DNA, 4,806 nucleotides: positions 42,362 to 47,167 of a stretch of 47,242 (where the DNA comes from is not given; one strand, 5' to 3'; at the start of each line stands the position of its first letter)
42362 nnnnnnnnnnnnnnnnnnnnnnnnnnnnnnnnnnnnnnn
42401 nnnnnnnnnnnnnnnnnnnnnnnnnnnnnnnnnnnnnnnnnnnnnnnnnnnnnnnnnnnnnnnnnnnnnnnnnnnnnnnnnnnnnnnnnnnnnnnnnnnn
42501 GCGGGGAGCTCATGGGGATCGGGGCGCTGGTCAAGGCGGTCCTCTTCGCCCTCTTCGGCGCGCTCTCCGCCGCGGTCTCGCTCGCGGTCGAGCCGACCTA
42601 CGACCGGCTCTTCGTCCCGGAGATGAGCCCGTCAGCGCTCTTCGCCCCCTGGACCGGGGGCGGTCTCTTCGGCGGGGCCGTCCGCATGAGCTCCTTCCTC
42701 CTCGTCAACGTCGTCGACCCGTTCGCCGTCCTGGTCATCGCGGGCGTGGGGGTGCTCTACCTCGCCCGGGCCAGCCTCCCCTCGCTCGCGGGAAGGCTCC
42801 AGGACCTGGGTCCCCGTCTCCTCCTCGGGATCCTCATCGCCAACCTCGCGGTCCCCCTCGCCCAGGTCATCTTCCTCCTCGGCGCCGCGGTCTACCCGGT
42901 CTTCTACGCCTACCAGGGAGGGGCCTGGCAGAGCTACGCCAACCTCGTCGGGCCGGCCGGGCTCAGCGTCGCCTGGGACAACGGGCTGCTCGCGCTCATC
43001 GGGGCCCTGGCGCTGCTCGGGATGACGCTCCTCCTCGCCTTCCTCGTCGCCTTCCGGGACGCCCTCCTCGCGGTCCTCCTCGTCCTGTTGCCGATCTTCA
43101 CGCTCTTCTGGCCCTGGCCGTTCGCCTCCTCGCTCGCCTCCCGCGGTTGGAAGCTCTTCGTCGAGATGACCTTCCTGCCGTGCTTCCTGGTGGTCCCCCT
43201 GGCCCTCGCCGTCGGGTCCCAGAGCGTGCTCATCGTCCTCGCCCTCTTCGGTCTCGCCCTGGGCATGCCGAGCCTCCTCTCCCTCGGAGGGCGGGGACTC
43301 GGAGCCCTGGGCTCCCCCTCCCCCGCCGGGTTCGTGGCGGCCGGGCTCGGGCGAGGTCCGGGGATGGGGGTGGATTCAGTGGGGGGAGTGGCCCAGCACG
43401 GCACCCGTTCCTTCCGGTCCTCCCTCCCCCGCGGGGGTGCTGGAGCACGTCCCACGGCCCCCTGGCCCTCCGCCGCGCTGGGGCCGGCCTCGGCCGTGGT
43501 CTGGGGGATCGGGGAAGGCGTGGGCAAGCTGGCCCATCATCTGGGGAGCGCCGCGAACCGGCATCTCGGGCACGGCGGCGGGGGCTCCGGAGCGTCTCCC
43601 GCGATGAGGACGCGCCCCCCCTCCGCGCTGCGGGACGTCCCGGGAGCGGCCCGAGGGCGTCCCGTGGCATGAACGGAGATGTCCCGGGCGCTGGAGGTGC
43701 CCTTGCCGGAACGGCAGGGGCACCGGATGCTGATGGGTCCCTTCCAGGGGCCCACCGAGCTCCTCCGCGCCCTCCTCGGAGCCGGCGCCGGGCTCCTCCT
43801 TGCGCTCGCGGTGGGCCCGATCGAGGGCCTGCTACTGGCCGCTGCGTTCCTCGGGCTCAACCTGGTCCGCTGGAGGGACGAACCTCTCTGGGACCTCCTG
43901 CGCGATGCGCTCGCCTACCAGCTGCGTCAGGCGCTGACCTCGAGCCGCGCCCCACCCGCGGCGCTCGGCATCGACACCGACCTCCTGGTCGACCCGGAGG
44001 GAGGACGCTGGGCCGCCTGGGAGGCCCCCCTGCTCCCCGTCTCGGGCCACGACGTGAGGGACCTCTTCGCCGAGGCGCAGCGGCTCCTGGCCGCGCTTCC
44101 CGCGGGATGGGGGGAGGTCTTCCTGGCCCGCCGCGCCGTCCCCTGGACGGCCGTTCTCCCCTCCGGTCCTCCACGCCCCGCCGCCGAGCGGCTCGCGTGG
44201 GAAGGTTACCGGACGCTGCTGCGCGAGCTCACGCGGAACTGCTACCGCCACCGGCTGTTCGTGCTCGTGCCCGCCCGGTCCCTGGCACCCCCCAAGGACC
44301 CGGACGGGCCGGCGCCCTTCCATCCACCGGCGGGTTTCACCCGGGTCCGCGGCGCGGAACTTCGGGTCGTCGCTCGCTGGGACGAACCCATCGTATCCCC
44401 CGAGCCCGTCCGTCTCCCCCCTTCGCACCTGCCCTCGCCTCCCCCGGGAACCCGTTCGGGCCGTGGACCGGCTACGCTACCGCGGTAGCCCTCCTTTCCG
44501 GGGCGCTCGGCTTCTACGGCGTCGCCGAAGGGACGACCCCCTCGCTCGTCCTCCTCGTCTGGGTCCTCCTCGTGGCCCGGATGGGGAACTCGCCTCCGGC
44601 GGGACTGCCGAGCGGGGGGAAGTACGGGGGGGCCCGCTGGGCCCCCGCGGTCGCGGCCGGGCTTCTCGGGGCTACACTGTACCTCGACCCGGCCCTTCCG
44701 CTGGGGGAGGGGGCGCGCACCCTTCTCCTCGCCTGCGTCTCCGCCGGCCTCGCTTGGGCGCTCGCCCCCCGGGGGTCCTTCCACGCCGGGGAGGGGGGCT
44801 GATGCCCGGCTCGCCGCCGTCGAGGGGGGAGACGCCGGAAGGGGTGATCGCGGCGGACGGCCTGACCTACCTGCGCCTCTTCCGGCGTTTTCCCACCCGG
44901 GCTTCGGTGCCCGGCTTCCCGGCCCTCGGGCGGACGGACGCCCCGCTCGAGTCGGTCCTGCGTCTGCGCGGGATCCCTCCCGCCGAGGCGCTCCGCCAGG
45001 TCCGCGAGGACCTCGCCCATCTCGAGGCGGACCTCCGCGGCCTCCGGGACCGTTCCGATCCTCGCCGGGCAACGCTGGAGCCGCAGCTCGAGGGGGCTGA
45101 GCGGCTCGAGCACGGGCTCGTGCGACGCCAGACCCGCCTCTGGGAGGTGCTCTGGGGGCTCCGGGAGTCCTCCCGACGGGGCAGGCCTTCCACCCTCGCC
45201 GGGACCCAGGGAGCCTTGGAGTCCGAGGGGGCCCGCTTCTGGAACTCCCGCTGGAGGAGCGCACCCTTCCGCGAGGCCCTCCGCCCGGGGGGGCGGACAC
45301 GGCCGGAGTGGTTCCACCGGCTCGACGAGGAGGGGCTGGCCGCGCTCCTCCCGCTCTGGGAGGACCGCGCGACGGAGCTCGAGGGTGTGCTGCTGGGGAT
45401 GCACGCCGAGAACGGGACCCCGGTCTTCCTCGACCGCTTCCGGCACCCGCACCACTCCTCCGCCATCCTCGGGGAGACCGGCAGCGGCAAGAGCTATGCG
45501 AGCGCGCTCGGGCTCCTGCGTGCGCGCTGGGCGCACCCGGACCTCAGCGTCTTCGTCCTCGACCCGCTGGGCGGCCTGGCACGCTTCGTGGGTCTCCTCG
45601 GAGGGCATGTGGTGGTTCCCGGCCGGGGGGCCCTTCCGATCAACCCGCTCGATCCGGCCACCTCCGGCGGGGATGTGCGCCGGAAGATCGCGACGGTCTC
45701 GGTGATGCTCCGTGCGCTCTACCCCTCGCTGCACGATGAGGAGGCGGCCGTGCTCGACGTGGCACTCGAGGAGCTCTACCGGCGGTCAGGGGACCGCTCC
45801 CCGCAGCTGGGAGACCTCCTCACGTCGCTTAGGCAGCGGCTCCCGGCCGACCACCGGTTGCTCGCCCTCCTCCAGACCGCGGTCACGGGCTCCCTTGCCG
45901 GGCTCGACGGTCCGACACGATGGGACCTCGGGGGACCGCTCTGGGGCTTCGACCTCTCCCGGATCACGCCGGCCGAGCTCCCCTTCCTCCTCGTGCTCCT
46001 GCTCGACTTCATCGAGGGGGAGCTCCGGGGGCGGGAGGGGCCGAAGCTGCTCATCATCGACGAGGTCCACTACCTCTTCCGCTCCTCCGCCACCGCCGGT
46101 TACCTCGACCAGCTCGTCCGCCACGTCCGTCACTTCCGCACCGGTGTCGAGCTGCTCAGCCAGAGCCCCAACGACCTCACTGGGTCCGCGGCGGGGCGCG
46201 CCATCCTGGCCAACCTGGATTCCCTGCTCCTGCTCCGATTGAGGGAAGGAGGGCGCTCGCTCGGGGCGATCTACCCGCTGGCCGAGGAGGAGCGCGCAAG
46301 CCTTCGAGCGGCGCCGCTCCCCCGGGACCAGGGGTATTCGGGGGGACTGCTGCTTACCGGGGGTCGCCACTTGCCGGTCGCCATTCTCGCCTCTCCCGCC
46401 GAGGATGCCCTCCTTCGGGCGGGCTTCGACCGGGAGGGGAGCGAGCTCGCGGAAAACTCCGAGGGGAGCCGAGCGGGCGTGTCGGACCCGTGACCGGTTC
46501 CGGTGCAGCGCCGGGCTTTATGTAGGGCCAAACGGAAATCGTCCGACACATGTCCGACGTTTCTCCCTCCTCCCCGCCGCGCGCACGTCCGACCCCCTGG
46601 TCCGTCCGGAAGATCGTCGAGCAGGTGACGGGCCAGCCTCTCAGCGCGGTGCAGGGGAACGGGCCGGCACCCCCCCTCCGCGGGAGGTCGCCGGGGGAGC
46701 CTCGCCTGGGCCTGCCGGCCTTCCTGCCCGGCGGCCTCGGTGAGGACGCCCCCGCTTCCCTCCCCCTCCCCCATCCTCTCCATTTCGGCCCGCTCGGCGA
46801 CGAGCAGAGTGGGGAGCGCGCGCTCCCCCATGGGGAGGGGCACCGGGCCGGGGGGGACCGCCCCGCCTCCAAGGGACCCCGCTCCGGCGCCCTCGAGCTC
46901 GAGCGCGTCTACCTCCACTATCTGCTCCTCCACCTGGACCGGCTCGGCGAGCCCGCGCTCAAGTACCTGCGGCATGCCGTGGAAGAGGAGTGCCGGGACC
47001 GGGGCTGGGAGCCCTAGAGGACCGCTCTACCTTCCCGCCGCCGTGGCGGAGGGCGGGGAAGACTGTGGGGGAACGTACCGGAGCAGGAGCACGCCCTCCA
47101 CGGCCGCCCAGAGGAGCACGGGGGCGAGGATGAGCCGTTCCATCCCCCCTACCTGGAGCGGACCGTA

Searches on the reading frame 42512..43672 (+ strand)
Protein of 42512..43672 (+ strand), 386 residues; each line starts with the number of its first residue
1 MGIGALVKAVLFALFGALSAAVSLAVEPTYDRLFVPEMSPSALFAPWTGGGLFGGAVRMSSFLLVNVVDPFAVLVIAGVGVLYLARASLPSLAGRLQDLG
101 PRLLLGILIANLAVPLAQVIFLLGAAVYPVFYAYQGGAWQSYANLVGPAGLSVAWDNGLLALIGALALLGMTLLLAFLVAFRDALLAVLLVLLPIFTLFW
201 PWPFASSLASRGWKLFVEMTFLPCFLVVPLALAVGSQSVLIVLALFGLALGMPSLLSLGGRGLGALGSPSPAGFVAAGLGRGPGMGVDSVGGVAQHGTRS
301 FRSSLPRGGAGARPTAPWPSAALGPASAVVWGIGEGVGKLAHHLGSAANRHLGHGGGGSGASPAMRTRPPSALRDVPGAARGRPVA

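Call 8: search_protein_families(library=pfam, proteins=[window:42512-43672:+], max_evalue=1)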
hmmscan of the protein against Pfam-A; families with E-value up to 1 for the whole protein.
window:42512-43672:+ (386 aa): 0 families

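Call 9: search_protein_families(library=ncbifam, proteins=[window:42512-43672:+], max_evalue=1)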
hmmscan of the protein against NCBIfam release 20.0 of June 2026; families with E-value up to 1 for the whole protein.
window:42512-43672:+ (386 aa): 0 families

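Call 51: search_protein_families(library=pfam, alignment_id=A2, max_evalue=1)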
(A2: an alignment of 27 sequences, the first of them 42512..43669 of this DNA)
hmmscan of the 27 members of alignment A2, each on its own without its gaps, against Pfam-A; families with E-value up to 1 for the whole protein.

A. member 1, window:42512-43669:+ (386 aa): 0 families

B. families by the number of members that match (of 27 scanned): 2 families
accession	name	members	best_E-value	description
PF24202.1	DUF7427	1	0.006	Family of unknown function (DUF7427)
PF11654.13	NCE101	1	0.073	Non-classical export protein 1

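Call 52: search_solved_structures(query=A2, max_evalue=10, show_alignments=2)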
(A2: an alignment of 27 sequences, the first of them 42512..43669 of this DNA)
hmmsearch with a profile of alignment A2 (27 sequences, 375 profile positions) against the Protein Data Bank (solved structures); distinct sequences matched with E-value up to 10: 0.

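Call 54: search_protein_families(library=padloc, proteins=[window:42512-43669:+], max_evalue=0.01)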
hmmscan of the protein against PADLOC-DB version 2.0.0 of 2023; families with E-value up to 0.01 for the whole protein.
window:42512-43669:+ (386 aa): 0 families

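Call 55: find_homologous_proteins(query=window:42512-43669:+, max_evalue=0.001)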
Query window:42512-43669:+ (386 aa): 160 proteins with E <= 0.001 among 8000 candidates; the best 120 are listed.
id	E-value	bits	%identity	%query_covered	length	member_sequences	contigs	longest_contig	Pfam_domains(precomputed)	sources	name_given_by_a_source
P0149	3.9e-235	798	100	100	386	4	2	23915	-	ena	-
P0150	6.0e-146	505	67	96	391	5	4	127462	-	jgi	jgi:hypothetical protein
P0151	1.3e-141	490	63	99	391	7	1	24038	-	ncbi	-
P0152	8.2e-138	478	63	99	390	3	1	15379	-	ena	-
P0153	1.2e-104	369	54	95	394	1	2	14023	PF19590.5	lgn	-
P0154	3.7e-92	328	49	96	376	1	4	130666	-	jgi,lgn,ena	jgi:hypothetical protein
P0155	9.5e-92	326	51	91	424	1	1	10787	-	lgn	-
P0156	1.8e-91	325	49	100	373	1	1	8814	-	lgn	-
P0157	1.8e-91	325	52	91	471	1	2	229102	-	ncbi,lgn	-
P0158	1.4e-90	323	51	91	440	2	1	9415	-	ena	-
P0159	3.8e-90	321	49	92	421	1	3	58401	-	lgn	-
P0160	1.0e-85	306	54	82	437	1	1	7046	-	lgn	-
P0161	1.3e-85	306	49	97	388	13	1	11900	-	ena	-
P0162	1.9e-81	292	54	78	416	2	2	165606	-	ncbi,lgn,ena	-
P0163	2.1e-73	266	44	97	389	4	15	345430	-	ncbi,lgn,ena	-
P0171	2.1e-65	240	41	96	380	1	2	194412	PF19590.5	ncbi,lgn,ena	ncbi:MAG: hypothetical protein WB947_04280 [Thermoplasmata archaeon]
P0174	1.8e-64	237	50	71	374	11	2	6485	PF19590.5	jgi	-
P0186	4.6e-62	229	47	73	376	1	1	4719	PF19590.5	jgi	jgi:hypothetical protein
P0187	9.6e-62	228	46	72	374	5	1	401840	PF19590.5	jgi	jgi:hypothetical protein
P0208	1.5e-59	220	46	74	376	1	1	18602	PF19590.5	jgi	jgi:hypothetical protein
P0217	4.9e-59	219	47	73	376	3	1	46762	PF19590.5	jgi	jgi:hypothetical protein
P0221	7.9e-59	218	45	73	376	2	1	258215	PF19590.5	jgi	jgi:hypothetical protein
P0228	2.3e-58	216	44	73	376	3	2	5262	PF19590.5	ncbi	-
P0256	6.2e-57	212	44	73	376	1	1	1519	PF19590.5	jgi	jgi:hypothetical protein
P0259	8.2e-57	211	44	73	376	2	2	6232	PF19590.5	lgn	-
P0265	2.6e-56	210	43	73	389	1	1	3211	PF19590.5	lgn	-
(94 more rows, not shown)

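Call 64: predict_structure(alignment_id=A3)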
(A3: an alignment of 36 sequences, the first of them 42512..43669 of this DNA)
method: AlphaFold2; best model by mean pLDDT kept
length: 386 residues; sequences in the alignment: 36
mean_pLDDT: 64.3   pTM: 0.36
mean pLDDT of the five models: 64.3, 61.8, 58.7, 58.6, 57.5
residues with pLDDT >= 90: 11; 70-90: 165; 50-70: 106; < 50: 104
segments of 3 or more residues with pLDDT < 50: 134-137, 267-327, 353-383
pLDDT, mean of each block of 10 residues (from residue 1): 81 85 71 50 54 64 77 76 77 71 67 65 62 48 60 61 75 77 86 91 89 87 79 79 78 75 57 38 37 41 37 37 47 67 71 47 43 44 44
secondary structure, 60 per line:
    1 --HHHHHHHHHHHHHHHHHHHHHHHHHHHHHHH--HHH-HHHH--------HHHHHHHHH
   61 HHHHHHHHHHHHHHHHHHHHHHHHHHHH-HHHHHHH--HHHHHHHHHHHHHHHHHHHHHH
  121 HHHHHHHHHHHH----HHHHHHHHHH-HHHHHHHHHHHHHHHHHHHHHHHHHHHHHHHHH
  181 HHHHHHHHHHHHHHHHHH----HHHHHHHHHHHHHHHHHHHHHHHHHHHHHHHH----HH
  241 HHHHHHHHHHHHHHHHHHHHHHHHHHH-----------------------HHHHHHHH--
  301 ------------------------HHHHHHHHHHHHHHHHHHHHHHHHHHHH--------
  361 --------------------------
elements in order: H3-33 H40-43 H52-88 H90-96 H99-132 H137-146 H148-198 H203-234 H239-267 H291-298 H325-352

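Call 69: fold_search(model_id=the predicted structure, library=pdb)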
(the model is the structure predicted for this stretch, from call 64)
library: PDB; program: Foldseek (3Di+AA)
matches with E <= 10: 5; with E <= 0.001: 0
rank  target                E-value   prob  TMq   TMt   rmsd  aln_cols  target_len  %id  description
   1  9a65_A                7.8e+00  0.03  0.14  0.10  85.0       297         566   14  Integrative model of YVAQ-MCPB by crosslinking MS and deep learning (released 2024-09-18)
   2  9a69_B                7.8e+00  0.02  0.13  0.08  79.8       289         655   13  Integrative model of MCPB-MCPC by crosslinking MS and deep learning (released 2024-09-18)
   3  7o3v_I                8.2e+00  0.08  0.18  0.32   8.9       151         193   21  Stalk complex structure (TrwJ/VirB5-TrwI/VirB6) from the fully-assembled R388 type IV secretion system determined by c (released 2022-06-22)
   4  7ung_B0               9.3e+00  0.03  0.14  0.24  27.9       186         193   14  48-nm repeat of the human respiratory doublet microtubule (released 2022-10-05)
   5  7o3v_H                9.8e+00  0.04  0.17  0.29   9.6       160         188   19  Stalk complex structure (TrwJ/VirB5-TrwI/VirB6) from the fully-assembled R388 type IV secretion system determined by c (released 2022-06-22)

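Call 70: search_protein_families(library=pfam, proteins=[P0153, P0171, P0174, P0186, P0187, P0208, P0217], max_evalue=1)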
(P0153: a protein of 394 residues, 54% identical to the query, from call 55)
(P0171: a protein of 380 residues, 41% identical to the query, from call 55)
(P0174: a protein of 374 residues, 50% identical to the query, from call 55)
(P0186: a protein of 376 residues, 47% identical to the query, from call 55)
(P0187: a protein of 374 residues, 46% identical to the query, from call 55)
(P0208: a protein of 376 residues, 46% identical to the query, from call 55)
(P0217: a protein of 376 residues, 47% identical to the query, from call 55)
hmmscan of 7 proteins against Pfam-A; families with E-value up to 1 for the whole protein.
P0153 (394 aa): 0 families

P0171 (380 aa): 0 families

P0174 (374 aa): 0 families

P0186 (376 aa): 0 families

P0187 (374 aa): 0 families

P0208 (376 aa): 0 families

P0217 (376 aa): 0 families

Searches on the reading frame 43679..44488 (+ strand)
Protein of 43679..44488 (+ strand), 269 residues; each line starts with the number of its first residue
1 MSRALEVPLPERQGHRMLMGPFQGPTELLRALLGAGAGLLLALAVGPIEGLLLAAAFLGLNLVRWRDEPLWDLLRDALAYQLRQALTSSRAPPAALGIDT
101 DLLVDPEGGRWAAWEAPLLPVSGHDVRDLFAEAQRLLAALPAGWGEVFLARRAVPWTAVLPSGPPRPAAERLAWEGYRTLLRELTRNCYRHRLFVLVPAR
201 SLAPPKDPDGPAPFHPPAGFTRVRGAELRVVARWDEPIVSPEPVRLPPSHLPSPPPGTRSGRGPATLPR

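Call 8: search_protein_families(library=pfam, proteins=[window:43679-44488:+], max_evalue=1)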
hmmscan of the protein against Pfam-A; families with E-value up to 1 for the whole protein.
window:43679-44488:+ (269 aa): 0 families

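Call 9: search_protein_families(library=ncbifam, proteins=[window:43679-44488:+], max_evalue=1)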
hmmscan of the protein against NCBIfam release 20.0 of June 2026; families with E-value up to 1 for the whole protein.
window:43679-44488:+ (269 aa): 0 families

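Call 54: search_protein_families(library=padloc, proteins=[window:43679-44485:+], max_evalue=0.01)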
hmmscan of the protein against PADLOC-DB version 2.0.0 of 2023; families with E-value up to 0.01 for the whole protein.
window:43679-44485:+ (269 aa): 0 families

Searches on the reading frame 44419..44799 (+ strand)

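Call 73: search_protein_families(library=pfam, proteins=[window:44419-44799:+], max_evalue=0.1)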
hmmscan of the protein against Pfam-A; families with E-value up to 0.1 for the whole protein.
window:44419-44799:+ (127 aa): 1 family
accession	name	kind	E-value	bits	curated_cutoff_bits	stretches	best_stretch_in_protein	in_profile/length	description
PF07043.18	DUF1328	-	0.073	13.9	27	1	23-41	6-24/39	Protein of unknown function (DUF1328)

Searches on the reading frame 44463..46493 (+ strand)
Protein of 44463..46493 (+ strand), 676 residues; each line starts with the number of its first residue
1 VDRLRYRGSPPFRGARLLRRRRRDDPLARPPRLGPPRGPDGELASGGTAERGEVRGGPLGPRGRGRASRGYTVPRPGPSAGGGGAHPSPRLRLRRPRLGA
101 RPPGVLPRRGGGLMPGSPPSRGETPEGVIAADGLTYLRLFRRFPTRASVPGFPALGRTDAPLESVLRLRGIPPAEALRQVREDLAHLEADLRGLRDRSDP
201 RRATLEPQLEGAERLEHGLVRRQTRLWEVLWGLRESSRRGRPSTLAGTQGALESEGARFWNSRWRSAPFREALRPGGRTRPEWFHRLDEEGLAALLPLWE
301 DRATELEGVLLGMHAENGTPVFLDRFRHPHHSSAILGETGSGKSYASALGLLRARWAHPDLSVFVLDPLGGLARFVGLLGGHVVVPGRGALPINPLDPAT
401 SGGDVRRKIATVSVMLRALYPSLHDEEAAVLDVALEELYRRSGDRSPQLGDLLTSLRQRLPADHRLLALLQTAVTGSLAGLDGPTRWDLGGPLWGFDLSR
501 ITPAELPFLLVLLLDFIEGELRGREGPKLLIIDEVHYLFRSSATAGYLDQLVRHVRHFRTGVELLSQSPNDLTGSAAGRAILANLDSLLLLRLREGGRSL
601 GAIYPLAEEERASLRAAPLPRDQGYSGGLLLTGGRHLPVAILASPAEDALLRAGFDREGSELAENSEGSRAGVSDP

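Call 8: search_protein_families(library=pfam, proteins=[window:44463-46493:+], max_evalue=1)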
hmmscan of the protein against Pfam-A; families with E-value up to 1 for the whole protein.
window:44463-46493:+ (676 aa): 7 families
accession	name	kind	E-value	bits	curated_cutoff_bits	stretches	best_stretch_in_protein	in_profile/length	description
PF01935.23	DUF87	-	2e-05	25.3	23.2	1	312-370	4-62/220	Helicase HerA, central domain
PF12846.13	AAA_10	-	0.0022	17.5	27.5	1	524-576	238-290/362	AAA-like domain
PF00270.35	DEAD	-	0.0027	17.9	26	0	334-374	18-59/167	DEAD/DEAH box helicase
PF19044.6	P-loop_TraG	-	0.005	16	25.8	1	516-594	240-319/413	TraG P-loop domain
PF13401.12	AAA_22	-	0.0062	17.3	27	0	514-552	72-105/130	AAA domain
PF05872.18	HerA_C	-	0.058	12.5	22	1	509-573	237-306/502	Helicase HerA-like C-terminal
PF05707.18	Zot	-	0.083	12.8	20.3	1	529-574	84-133/197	Zonular occludens toxin (Zot)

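Call 9: search_protein_families(library=ncbifam, proteins=[window:44463-46493:+], max_evalue=1)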
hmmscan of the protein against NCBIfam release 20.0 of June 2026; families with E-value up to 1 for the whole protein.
window:44463-46493:+ (676 aa): 8 families
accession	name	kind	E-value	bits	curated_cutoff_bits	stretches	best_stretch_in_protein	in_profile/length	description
NF045971.1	conju_CD1110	equivalog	2.8e-25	88.7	325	1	284-598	369-698/752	VirB4-like conjugal transfer ATPase, CD1110 family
NF045975.1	VirB4_plasma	equivalog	2.8e-16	58.4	590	2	307-443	489-637/894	Mbov_0397 family ICE element conjugal transfer ATPase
TIGR00929.1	VirB4_CagE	subfamily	8.7e-10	37.5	643.1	1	315-610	418-720/792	VirB4 family type IV secretion/conjugal transfer ATPase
TIGR02746.1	TraC-F-type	equivalog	7.7e-08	30.7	567.05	1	482-594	592-710/800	type IV secretion system protein TraC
NF053655.1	CedD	equivalog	5.2e-05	22.1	600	1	509-573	404-464/527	DNA-translocating ATPase CedD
NF010447.0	PRK13873.1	equivalog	0.015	13.2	1020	1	496-591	607-702/815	conjugal transfer protein TrbE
NF038214.1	IS21_help_AAA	equivalog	0.055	13.2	200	0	525-556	150-181/232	IS21-like element helper ATPase IstB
TIGR03925.1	T7SS_EccC_b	equivalog_domain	0.12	10.7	346.55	1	302-345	335-376/564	type VII secretion protein EccCb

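Call 54: search_protein_families(library=padloc, proteins=[window:44802-46490:+], max_evalue=0.01)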
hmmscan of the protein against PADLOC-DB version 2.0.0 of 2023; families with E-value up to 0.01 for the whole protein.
window:44802-46490:+ (563 aa): 2 families
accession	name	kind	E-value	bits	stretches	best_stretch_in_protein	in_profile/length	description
PDLC04140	mad8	-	2.1e-10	38.6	1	220-483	30-256/314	mads_8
PDLC04105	HerA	-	4.2e-05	20.3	1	172-257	120-205/576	-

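Call 72: search_solved_structures(query=window:44802-46490:+, max_evalue=0.1)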
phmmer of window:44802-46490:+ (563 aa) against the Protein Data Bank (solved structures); distinct sequences matched with E-value up to 0.1: 1.
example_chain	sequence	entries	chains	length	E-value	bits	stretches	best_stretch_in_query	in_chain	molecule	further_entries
8wiv_A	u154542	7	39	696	0.038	16.2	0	409-481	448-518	Helicase HerA central domain-containing protein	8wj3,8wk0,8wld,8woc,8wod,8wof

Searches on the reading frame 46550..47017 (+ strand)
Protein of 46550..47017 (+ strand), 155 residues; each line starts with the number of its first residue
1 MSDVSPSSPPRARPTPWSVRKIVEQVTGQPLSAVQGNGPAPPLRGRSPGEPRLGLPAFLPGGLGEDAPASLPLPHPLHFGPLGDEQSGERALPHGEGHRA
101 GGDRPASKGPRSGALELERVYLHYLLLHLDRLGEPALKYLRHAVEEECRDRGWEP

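Call 8: search_protein_families(library=pfam, proteins=[window:46550-47017:+], max_evalue=1)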
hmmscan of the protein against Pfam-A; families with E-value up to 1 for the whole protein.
window:46550-47017:+ (155 aa): 0 families

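Call 9: search_protein_families(library=ncbifam, proteins=[window:46550-47017:+], max_evalue=1)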
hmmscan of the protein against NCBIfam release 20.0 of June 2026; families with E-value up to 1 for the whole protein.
window:46550-47017:+ (155 aa): 0 families

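Call 54: search_protein_families(library=padloc, proteins=[window:46550-47014:+], max_evalue=0.01)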
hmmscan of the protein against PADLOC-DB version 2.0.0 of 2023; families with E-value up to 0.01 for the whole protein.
window:46550-47014:+ (155 aa): 0 families
